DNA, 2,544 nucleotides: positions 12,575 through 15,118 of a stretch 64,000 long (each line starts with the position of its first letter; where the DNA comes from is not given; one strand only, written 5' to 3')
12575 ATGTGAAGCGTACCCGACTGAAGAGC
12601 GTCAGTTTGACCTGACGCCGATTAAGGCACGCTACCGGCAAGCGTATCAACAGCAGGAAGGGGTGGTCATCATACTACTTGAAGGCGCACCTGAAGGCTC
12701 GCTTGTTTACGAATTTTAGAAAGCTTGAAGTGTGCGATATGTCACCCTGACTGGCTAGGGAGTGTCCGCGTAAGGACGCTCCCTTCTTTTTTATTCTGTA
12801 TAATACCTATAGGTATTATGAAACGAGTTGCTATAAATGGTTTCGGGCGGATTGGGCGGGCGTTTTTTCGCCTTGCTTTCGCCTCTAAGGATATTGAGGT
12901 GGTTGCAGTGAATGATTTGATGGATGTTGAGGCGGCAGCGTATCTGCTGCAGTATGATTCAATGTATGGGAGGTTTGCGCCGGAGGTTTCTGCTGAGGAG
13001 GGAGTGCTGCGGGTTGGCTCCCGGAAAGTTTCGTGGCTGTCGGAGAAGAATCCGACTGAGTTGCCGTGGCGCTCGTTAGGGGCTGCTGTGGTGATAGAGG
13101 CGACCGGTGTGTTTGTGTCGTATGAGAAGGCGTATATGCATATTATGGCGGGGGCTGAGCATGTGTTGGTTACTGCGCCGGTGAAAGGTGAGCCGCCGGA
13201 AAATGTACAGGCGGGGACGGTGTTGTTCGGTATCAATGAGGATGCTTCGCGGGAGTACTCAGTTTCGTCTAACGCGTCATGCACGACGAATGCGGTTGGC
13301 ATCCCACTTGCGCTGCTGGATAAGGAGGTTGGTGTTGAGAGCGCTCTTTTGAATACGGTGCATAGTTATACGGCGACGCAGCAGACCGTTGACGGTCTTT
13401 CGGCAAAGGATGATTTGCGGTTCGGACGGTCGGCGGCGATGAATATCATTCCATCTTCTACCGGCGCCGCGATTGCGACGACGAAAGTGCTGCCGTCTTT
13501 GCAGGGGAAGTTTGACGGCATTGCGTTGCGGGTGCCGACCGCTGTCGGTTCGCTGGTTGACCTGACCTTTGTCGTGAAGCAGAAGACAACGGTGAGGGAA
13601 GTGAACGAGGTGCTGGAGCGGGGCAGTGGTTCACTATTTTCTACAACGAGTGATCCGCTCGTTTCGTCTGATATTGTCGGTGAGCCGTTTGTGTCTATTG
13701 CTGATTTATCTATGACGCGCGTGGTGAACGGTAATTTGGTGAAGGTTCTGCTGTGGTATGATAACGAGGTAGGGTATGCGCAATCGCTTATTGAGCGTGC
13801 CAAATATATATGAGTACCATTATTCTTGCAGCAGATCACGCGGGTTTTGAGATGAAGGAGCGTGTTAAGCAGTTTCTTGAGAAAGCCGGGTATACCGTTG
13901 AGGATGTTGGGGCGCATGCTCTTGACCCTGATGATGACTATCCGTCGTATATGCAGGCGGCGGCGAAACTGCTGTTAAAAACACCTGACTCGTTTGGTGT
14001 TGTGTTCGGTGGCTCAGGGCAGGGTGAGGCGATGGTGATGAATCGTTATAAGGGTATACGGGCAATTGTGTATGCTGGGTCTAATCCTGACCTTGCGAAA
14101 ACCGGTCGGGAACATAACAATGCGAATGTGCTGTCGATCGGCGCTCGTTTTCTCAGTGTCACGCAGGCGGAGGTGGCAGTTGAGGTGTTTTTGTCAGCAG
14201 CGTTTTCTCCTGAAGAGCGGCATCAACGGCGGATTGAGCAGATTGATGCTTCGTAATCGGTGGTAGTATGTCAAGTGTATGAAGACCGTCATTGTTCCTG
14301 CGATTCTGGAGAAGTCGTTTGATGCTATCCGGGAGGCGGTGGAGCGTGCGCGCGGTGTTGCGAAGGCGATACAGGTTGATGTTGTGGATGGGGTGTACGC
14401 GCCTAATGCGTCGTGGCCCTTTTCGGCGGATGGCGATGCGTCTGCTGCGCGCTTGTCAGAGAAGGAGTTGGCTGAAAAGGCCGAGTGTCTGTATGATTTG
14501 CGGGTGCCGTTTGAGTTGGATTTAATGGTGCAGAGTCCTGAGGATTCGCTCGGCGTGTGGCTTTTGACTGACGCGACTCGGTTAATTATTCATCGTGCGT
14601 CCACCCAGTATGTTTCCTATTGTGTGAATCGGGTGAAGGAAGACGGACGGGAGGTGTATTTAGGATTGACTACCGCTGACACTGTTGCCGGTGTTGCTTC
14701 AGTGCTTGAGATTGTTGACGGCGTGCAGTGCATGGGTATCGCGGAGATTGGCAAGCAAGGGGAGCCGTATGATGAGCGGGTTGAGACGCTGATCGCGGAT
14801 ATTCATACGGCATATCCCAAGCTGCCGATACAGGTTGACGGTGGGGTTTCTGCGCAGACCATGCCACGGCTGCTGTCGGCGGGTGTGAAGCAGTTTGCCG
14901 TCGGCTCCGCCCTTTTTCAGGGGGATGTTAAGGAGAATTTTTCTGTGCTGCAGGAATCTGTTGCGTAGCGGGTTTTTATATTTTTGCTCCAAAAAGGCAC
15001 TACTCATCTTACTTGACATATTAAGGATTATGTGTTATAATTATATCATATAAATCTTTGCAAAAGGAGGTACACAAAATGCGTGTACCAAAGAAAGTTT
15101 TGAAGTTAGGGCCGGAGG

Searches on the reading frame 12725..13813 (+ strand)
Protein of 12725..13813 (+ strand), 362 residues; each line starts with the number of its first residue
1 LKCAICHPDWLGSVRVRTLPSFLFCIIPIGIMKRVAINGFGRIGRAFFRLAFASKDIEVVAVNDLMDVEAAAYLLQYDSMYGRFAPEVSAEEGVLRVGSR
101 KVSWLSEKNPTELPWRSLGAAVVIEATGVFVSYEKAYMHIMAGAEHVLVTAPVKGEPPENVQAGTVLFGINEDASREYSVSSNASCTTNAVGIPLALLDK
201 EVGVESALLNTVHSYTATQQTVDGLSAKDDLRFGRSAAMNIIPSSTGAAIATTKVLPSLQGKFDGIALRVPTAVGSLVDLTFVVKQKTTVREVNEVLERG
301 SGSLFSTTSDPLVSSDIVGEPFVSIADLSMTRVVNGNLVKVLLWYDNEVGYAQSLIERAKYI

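Call 57: search_protein_families(library=pfam, proteins=[window:12725-13813:+], max_evalue=0.001)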
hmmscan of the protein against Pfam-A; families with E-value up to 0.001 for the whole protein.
window:12725-13813:+ (362 aa): 2 families
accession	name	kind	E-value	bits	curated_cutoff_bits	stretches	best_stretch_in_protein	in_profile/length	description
PF02800.25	Gp_dh_C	-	1.4e-47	161.6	24.4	1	196-345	6-158/158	Glyceraldehyde 3-phosphate dehydrogenase, C-terminal domain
PF00044.30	Gp_dh_N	-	2.7e-35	121.1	31.7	1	34-132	2-100/101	Glyceraldehyde 3-phosphate dehydrogenase, NAD binding domain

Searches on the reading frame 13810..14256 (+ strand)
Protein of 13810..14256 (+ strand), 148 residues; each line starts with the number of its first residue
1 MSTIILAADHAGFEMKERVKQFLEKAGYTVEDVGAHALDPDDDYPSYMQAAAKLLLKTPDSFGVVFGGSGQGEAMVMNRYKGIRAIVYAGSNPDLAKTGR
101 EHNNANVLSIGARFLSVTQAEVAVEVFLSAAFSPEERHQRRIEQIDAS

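Call 57: search_protein_families(library=pfam, proteins=[window:13810-14256:+], max_evalue=0.001)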
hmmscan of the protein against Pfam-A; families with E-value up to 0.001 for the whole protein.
window:13810-14256:+ (148 aa): 1 family
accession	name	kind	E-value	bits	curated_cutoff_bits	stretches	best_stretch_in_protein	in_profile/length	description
PF02502.23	LacAB_rpiB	-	8e-41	139.7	24.7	1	4-145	1-138/138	Ribose/Galactose Isomerase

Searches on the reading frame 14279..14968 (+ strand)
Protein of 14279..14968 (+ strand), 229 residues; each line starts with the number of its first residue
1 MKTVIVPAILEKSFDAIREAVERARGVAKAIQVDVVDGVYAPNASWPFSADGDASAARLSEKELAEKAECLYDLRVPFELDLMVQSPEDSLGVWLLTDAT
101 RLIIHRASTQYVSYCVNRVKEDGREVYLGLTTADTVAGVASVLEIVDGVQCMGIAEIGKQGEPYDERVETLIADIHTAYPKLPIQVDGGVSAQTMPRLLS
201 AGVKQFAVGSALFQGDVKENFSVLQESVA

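Call 57: search_protein_families(library=pfam, proteins=[window:14279-14968:+], max_evalue=0.001)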
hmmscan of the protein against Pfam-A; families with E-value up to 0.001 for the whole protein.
window:14279-14968:+ (229 aa): 1 family
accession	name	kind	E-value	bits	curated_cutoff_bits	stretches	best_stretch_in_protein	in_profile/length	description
PF00834.25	Ribul_P_3_epim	-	5.3e-20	72.1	21.1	1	5-213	2-198/198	Ribulose-phosphate 3 epimerase family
